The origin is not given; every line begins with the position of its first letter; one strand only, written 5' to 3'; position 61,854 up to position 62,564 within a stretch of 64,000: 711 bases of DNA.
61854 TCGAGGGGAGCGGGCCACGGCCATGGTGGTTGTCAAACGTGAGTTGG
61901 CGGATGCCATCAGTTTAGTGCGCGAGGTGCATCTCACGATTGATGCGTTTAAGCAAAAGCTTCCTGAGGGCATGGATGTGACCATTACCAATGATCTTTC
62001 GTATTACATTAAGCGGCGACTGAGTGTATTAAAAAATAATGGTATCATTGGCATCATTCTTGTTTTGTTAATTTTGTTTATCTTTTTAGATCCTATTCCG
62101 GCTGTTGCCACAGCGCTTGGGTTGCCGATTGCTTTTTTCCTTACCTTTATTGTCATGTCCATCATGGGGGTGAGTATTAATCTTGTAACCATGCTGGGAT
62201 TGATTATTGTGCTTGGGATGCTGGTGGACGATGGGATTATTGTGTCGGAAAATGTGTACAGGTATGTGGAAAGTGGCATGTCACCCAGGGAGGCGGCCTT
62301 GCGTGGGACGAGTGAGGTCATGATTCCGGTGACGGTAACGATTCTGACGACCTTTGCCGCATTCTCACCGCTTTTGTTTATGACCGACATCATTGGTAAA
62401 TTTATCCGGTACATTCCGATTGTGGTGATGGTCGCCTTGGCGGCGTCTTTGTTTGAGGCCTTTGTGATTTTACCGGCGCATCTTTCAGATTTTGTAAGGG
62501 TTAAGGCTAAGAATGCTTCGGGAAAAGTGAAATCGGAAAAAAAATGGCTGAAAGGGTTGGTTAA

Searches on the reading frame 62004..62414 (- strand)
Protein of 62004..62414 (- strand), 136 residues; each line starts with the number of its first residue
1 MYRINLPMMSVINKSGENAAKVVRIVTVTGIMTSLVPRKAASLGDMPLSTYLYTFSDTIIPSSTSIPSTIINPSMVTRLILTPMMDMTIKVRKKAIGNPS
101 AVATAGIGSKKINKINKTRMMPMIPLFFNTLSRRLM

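Call 50: find_encoding_contigs(protein=window:62004-62414:-, flank=10000, max_places=3)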
Protein window:62004-62414:- (136 aa): no gene with exactly this product is on record in the collection.
